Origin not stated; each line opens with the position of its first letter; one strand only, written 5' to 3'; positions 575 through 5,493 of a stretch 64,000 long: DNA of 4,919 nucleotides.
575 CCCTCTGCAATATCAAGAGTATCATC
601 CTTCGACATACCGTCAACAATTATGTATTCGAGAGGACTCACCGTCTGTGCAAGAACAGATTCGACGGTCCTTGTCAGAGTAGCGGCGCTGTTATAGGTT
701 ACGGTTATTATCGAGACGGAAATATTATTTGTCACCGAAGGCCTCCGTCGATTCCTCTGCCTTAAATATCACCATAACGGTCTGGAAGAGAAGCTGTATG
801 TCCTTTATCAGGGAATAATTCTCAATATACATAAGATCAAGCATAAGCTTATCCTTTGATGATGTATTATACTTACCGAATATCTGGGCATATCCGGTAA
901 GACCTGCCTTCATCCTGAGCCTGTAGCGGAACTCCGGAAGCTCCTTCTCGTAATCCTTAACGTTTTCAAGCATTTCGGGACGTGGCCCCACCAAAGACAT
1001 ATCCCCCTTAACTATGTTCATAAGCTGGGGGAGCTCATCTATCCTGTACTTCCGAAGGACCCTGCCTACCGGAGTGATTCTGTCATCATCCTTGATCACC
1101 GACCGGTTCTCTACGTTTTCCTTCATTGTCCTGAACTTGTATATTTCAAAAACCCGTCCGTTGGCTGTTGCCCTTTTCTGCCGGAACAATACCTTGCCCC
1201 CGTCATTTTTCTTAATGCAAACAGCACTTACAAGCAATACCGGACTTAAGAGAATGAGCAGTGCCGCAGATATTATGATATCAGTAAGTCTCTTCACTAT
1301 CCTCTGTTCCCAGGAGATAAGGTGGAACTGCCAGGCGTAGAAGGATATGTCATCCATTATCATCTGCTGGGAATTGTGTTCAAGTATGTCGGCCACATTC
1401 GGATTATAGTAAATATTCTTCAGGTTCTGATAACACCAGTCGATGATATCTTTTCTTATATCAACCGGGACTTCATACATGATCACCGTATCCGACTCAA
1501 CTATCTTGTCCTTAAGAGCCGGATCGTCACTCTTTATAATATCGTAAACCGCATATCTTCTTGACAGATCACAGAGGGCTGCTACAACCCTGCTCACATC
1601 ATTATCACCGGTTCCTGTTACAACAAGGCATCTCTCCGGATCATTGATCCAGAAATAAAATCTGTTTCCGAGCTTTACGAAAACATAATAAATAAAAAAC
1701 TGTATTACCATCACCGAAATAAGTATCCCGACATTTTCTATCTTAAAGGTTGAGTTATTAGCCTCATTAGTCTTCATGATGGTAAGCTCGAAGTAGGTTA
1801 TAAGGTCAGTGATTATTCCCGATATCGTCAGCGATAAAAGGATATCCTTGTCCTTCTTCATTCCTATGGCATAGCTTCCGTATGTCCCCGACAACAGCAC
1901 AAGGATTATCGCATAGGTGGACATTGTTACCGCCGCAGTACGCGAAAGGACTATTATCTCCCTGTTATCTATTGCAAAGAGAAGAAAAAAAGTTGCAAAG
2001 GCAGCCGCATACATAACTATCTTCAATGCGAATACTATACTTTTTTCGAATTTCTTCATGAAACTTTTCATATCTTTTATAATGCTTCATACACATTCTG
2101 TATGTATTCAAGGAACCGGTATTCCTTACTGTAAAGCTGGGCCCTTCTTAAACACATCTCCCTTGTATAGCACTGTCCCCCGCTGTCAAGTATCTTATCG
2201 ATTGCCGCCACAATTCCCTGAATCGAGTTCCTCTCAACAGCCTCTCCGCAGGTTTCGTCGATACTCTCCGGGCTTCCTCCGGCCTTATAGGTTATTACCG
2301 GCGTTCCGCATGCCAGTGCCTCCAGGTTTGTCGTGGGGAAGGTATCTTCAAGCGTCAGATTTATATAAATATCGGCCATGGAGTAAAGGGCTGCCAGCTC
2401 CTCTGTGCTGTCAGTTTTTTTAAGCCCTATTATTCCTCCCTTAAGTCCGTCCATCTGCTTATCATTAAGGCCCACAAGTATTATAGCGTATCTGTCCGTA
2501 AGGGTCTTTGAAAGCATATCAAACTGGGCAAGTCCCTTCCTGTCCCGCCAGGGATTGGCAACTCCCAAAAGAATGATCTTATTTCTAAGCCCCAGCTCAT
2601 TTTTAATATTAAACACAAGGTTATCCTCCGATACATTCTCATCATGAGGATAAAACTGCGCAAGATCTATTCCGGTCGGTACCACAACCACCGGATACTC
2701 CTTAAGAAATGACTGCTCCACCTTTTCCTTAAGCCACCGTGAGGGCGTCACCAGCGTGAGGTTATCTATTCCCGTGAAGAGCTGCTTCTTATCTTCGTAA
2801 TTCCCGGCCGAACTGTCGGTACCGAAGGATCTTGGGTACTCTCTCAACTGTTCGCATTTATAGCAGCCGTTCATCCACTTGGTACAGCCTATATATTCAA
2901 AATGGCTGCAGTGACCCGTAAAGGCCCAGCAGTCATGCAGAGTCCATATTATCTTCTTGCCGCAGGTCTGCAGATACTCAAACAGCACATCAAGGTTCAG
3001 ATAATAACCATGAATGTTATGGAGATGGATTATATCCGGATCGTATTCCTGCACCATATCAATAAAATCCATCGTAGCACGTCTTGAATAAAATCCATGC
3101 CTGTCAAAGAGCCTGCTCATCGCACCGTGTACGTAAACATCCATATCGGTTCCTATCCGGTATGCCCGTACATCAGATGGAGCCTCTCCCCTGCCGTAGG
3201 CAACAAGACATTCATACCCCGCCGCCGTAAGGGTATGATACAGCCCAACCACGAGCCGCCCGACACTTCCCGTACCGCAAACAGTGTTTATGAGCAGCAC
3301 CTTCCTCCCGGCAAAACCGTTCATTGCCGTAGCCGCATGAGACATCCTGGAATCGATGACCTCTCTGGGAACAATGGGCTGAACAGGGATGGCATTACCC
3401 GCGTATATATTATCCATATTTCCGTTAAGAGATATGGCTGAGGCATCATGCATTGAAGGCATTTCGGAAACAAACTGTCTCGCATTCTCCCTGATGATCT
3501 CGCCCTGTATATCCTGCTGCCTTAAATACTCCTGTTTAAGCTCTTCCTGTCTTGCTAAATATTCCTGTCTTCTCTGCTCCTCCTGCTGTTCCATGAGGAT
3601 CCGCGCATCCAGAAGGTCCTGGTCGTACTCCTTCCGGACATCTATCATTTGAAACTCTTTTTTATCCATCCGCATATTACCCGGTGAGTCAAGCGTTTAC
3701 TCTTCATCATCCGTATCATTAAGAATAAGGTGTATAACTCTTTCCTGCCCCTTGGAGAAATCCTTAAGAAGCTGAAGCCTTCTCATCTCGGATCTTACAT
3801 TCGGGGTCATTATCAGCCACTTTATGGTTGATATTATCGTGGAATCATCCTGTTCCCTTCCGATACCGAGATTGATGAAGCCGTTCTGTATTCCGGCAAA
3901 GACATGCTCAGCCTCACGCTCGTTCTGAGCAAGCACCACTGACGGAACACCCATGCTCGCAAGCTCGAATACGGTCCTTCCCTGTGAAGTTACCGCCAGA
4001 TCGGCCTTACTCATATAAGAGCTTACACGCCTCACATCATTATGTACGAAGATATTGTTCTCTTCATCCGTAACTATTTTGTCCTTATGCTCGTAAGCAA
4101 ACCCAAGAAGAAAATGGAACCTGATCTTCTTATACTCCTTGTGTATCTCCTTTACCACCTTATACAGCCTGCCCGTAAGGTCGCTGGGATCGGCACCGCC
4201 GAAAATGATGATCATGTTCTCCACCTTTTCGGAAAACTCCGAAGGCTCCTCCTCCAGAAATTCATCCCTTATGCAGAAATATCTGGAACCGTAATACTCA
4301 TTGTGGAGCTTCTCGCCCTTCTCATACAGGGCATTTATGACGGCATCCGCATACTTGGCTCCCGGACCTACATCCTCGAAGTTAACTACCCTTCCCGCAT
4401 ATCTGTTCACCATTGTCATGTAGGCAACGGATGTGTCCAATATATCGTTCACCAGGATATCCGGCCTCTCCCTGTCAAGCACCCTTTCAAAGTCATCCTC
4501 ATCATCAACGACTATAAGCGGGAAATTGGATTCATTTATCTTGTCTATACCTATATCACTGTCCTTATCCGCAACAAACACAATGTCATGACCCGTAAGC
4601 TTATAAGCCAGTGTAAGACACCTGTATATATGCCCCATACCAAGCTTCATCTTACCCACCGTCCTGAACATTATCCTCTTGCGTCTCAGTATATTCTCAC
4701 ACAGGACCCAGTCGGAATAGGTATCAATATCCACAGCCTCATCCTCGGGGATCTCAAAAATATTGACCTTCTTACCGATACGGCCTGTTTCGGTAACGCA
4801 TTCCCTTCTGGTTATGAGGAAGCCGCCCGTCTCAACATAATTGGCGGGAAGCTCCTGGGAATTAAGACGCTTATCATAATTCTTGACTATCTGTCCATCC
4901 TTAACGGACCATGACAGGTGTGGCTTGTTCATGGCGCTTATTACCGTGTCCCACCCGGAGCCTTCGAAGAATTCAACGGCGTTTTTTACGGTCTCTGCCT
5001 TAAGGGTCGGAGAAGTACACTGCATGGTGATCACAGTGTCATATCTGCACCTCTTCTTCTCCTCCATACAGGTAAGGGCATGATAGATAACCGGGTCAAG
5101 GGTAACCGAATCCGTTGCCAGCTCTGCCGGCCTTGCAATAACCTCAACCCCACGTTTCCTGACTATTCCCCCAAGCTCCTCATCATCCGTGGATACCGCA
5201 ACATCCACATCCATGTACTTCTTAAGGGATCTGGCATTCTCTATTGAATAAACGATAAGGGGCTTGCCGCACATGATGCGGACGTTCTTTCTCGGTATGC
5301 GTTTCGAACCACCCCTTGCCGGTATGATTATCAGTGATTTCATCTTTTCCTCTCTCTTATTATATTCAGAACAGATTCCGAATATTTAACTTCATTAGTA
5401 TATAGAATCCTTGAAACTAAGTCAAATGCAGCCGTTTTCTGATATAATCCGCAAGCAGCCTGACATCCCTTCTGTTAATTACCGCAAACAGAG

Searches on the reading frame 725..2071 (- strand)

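Call 75: search_protein_families(library=pfam, proteins=[window:725-2071:-], max_evalue=0.00001)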
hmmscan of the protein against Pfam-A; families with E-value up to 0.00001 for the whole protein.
window:725-2071:- (448 aa): 1 family
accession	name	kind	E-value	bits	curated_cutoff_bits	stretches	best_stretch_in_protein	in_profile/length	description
PF02397.22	Bac_transf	-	1.6e-62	210.6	27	1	260-437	1-179/179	Bacterial sugar transferase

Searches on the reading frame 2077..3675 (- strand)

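Call 75: search_protein_families(library=pfam, proteins=[window:2077-3675:-], max_evalue=0.00001)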
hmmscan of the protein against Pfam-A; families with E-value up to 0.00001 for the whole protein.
window:2077-3675:- (532 aa): 3 families
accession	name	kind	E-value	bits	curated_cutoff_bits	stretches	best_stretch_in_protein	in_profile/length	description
PF00534.26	Glycos_transf_1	-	3.1e-15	56.6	26.4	1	419-499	79-159/172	Glycosyl transferases group 1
PF13692.12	Glyco_trans_1_4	-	6.7e-13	49.5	27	1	396-497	34-141/142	Glycosyl transferases group 1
PF13439.12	Glyco_transf_4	-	5.2e-12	46.5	28.5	1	136-339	2-169/170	Glycosyltransferase Family 4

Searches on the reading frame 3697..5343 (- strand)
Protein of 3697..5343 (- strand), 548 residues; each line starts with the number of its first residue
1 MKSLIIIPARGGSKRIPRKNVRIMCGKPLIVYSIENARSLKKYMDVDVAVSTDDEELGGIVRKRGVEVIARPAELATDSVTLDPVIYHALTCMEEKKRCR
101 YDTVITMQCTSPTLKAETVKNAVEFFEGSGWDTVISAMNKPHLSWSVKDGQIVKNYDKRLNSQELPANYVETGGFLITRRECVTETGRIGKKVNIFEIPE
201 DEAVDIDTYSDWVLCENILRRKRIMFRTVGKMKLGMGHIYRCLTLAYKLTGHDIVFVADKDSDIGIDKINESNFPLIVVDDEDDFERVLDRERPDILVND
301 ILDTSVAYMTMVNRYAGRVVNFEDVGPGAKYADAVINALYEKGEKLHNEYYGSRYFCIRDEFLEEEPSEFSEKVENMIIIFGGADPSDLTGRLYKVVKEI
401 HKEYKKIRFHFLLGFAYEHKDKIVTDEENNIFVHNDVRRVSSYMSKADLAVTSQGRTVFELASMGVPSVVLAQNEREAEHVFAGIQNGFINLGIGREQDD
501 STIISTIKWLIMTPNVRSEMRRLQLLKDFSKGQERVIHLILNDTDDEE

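Call 75: search_protein_families(library=pfam, proteins=[window:3697-5343:-], max_evalue=0.00001)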
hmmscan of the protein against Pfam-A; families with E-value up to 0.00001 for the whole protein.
window:3697-5343:- (548 aa): 1 family
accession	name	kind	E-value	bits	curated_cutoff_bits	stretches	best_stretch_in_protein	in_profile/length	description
PF02348.25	CTP_transf_3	-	5.6e-22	79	22.6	1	5-146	2-134/217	Cytidylyltransferase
